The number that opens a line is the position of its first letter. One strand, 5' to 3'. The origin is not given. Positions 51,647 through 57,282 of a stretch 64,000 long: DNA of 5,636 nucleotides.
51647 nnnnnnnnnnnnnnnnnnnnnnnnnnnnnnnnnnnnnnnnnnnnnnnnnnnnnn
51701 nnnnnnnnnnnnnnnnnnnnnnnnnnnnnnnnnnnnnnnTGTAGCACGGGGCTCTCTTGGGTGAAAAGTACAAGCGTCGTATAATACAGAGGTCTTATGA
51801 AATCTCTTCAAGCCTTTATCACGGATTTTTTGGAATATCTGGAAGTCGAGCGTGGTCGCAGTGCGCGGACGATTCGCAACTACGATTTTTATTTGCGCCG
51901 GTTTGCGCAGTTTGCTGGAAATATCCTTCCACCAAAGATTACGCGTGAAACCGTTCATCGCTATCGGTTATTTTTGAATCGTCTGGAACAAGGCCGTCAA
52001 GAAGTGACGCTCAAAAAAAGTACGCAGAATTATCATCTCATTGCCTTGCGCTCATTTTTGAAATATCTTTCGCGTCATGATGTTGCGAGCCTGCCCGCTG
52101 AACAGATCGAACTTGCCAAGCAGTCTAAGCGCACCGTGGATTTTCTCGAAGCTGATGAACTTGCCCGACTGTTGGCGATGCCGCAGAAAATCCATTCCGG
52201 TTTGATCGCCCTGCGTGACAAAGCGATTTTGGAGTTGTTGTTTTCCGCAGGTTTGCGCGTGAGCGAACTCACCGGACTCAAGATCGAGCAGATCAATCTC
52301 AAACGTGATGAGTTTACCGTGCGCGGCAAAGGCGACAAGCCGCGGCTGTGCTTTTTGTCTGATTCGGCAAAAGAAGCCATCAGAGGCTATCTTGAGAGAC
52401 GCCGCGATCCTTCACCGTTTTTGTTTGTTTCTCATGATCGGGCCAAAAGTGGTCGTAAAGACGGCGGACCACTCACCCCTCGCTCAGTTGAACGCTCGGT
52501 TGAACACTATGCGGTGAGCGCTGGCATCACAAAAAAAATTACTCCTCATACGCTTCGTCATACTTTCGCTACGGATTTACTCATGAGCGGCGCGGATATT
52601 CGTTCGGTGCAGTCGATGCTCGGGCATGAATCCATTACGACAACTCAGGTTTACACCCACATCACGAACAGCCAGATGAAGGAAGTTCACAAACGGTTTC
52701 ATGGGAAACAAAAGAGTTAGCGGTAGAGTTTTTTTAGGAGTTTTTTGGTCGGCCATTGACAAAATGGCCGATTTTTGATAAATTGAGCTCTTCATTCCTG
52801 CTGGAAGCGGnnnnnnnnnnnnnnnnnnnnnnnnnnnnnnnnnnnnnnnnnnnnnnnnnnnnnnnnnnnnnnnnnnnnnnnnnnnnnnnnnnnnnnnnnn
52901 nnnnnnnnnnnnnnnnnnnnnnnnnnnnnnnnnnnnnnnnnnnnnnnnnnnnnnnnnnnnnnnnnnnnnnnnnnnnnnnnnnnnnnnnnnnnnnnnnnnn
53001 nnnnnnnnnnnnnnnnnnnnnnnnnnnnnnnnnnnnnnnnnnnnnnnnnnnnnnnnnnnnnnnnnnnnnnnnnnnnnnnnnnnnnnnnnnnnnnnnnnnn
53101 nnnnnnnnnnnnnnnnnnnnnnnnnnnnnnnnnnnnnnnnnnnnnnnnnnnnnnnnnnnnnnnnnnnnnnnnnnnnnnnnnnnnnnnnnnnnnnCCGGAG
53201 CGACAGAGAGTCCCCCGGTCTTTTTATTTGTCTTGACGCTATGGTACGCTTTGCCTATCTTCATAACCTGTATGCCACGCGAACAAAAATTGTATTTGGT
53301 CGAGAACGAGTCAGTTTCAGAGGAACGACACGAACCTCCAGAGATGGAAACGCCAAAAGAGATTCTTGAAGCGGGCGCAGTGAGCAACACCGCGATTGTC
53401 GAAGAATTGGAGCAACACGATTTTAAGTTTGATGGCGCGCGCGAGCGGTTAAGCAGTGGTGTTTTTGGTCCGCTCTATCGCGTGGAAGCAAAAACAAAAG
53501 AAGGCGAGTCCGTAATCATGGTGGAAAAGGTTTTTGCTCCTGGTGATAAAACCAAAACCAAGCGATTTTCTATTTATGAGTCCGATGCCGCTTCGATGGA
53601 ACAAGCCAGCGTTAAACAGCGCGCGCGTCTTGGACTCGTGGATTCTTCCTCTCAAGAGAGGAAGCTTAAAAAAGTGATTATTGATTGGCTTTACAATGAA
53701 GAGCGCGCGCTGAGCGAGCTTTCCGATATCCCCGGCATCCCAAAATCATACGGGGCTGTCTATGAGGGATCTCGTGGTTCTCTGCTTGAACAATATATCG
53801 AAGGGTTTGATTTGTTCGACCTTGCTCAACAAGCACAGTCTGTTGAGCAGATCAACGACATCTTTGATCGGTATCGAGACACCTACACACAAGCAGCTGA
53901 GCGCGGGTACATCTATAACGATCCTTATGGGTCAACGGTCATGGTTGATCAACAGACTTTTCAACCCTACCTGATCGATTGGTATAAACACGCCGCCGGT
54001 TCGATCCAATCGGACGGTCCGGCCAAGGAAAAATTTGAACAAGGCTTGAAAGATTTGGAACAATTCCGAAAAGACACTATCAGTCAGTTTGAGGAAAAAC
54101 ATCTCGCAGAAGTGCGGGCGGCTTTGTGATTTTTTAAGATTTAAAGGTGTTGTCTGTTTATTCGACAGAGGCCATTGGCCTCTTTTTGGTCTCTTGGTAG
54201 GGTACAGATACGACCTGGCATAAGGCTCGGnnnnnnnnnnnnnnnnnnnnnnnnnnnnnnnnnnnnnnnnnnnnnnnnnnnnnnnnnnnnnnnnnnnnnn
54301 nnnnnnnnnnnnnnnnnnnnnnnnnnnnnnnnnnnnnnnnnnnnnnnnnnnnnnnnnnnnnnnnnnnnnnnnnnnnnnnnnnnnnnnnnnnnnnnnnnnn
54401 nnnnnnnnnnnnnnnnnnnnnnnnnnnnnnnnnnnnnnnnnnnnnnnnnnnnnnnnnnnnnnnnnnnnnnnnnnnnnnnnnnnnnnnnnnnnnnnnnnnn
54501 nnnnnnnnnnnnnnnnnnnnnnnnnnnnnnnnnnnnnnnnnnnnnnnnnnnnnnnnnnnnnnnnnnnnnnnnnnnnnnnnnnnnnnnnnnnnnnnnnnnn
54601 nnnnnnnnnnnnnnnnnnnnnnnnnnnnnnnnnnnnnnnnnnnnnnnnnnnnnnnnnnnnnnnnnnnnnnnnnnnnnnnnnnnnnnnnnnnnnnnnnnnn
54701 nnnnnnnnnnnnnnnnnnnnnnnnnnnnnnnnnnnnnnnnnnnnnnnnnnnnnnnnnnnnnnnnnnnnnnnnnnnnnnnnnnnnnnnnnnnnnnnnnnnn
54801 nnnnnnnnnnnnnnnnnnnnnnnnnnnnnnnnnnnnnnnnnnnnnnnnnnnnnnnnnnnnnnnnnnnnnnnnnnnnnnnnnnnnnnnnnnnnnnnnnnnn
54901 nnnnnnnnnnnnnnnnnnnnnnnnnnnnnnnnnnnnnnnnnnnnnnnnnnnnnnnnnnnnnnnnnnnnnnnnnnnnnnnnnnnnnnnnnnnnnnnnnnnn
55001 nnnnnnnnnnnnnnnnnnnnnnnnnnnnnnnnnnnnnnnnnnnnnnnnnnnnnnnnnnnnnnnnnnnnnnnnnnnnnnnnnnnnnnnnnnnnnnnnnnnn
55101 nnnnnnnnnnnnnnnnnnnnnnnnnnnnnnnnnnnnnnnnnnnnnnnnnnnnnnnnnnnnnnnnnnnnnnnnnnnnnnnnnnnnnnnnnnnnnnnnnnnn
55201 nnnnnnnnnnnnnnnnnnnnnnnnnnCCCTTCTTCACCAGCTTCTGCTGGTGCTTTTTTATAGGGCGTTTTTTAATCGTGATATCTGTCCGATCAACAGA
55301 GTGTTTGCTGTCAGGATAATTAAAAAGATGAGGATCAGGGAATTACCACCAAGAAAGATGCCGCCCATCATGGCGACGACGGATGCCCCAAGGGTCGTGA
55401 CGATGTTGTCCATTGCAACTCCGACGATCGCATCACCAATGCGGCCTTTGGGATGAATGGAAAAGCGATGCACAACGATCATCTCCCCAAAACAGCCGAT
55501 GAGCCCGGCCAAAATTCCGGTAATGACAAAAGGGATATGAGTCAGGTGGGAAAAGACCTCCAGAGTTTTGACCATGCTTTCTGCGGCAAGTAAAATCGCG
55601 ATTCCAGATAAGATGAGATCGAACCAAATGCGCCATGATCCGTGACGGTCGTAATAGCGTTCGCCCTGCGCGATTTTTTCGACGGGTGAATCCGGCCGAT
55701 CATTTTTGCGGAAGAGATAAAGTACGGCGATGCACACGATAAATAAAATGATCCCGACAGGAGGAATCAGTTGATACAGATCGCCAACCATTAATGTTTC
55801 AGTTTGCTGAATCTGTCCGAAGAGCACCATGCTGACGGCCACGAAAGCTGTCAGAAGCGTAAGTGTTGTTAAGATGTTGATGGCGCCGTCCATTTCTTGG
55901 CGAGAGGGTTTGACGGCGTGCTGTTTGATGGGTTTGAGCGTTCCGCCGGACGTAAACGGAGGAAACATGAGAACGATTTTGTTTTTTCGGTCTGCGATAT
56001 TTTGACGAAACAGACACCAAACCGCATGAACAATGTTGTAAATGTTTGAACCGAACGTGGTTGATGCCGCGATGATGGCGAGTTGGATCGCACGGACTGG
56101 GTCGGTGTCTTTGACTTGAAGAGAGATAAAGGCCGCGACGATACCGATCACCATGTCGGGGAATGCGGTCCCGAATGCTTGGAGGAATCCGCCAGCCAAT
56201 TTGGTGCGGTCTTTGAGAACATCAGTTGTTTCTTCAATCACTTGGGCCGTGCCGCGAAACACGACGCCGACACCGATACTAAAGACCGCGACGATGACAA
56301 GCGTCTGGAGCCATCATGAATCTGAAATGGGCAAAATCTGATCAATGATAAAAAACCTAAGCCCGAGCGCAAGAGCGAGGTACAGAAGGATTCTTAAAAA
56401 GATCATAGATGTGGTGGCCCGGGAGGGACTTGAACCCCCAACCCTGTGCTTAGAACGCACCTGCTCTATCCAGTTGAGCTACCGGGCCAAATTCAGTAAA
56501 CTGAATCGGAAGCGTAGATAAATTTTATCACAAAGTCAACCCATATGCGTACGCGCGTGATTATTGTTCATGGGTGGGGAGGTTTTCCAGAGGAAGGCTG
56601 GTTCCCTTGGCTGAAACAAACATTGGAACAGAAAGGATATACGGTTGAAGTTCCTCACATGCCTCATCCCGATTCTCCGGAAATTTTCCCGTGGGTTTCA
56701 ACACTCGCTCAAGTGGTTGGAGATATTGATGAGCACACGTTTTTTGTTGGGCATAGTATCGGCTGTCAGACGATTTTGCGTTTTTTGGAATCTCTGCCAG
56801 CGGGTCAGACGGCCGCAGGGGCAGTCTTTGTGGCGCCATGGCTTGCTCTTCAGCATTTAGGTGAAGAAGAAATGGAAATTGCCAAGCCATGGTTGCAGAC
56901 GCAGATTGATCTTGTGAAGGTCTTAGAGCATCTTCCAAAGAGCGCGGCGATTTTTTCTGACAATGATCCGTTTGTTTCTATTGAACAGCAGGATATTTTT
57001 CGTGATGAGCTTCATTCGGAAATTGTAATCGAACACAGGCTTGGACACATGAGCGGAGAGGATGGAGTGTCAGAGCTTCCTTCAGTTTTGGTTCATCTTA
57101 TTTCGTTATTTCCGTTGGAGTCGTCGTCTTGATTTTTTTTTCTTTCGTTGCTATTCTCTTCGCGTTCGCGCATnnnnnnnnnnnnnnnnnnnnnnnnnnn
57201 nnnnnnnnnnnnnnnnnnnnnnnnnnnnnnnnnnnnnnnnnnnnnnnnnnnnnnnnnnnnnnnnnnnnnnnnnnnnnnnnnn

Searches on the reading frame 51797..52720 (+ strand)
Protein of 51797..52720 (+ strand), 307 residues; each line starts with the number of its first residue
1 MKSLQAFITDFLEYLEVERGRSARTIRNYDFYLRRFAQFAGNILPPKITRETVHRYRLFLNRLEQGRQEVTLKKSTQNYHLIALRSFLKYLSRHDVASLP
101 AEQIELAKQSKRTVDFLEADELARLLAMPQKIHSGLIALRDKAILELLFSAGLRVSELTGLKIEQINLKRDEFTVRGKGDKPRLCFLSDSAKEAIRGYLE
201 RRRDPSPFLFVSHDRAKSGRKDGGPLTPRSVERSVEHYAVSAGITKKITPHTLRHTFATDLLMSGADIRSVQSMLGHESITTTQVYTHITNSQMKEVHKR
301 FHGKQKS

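Call 19: search_protein_families(library=pfam, proteins=[window:51797-52720:+], max_evalue=0.01)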
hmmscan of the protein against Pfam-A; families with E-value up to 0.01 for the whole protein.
window:51797-52720:+ (307 aa): 4 families
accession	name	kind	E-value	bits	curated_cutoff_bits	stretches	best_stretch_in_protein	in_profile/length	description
PF00589.27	Phage_integrase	-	1.4e-43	149.1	27.1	1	116-291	2-170/172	Phage integrase family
PF02899.23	Phage_int_SAM_1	-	5.4e-13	49.5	22.3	1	8-93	1-81/83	Phage integrase, N-terminal SAM-like domain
PF13495.12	Phage_int_SAM_4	-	3.2e-07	31.1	27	1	8-95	2-82/85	Phage integrase, N-terminal SAM-like domain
PF13102.12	Phage_int_SAM_5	-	2.4e-06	28.3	22.3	1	6-90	4-81/98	Phage integrase SAM-like domain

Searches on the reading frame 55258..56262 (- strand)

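Call 19: search_protein_families(library=pfam, proteins=[window:55258-56262:-], max_evalue=0.01)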
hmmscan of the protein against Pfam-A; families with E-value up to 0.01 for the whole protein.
window:55258-56262:- (334 aa): 2 families
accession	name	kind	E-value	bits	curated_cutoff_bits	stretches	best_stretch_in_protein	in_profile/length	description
PF01699.29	Na_Ca_ex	-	1.6e-05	25.3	24.9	1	216-322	6-118/151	Sodium/calcium exchanger protein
PF23488.1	YKL065W-A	-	0.0046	17.4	27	0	152-202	32-71/73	YKL065W-A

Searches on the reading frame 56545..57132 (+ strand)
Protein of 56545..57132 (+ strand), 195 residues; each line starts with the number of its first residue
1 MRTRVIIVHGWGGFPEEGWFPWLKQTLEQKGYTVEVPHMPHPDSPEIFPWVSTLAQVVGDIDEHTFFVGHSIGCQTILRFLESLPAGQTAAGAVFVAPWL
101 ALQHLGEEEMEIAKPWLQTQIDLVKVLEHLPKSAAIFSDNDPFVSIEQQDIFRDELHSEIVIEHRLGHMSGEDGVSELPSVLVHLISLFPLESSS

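Call 19: search_protein_families(library=pfam, proteins=[window:56545-57132:+], max_evalue=0.01)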
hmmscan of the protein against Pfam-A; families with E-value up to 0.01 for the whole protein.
window:56545-57132:+ (195 aa): 4 families
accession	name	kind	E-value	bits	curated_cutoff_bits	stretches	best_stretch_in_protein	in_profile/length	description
PF06821.19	Ser_hydrolase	-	1.1e-24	87.7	22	1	5-185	1-170/172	Serine hydrolase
PF12697.13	Abhydrolase_6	-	2.3e-07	32.1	26.3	1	5-119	1-110/217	Alpha/beta hydrolase family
PF00561.26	Abhydrolase_1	-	0.00028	21.1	25.8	0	63-122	69-125/245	alpha/beta hydrolase fold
PF12146.15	Hydrolase_4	-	0.00068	19.4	27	1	58-126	59-139/239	Serine aminopeptidase, S33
